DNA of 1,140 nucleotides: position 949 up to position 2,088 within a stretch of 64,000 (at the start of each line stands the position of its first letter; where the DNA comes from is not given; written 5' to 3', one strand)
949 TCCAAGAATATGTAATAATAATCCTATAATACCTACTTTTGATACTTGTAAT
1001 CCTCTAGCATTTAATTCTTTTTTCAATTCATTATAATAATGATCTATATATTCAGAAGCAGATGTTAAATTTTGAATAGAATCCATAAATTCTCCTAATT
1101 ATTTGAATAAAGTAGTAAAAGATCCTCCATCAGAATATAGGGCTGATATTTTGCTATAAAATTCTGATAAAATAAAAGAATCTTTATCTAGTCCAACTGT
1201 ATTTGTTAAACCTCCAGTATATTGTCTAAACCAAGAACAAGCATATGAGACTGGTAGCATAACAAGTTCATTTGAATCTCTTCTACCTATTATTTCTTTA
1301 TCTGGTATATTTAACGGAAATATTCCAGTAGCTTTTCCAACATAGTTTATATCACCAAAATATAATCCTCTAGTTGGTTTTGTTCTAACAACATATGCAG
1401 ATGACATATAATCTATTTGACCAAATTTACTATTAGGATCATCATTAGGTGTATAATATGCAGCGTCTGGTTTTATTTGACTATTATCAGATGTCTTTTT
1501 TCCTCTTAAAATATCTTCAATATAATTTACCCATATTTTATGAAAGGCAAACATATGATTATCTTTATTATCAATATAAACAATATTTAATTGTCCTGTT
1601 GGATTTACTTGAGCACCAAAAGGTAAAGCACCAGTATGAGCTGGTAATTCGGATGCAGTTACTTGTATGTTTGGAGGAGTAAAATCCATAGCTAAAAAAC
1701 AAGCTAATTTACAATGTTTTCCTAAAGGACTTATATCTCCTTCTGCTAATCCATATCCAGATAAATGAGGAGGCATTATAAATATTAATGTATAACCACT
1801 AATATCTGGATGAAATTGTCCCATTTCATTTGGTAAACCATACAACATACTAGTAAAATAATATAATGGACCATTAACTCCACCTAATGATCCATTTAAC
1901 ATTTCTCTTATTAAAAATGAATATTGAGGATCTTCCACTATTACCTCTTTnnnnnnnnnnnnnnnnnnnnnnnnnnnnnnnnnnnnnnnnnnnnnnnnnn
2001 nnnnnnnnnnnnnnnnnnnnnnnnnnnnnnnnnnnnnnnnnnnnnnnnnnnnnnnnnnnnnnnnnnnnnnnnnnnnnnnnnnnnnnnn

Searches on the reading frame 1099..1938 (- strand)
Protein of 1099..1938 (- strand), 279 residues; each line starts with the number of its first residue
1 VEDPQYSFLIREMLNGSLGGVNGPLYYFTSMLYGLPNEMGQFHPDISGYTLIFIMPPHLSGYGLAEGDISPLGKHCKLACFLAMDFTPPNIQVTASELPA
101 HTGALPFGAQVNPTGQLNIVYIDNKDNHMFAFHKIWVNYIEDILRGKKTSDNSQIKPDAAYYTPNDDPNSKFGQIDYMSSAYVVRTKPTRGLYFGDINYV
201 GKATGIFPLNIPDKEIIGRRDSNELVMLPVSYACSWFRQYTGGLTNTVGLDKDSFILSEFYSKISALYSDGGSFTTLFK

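Call 84: search_protein_families(library=phrogs, alignment_id=A9, max_evalue=0.00001)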
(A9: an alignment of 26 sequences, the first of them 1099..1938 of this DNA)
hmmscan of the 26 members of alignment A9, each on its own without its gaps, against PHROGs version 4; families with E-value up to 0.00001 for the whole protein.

A. member 1, window:1099-1938:- (279 aa): 1 family
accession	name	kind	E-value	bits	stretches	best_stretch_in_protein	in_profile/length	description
phrog_21400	-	head and packaging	5.1e-10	40.1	1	116-236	127-228/310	virion structural protein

B. families by the number of members that match (of 26 scanned): 9 families
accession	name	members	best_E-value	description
phrog_17517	-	1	2e-40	tail protein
phrog_16348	-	1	3.1e-38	-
phrog_315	-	1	1.9e-35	endolysin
phrog_540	-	1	1.7e-26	nucleotide-sugar epimerase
phrog_24975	-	1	1.3e-21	-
phrog_1706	-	1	9.6e-15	CRISPR/Cas system associated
phrog_12853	-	1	2.6e-11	-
phrog_21400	-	1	5.1e-10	virion structural protein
phrog_2767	-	1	7.3e-10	-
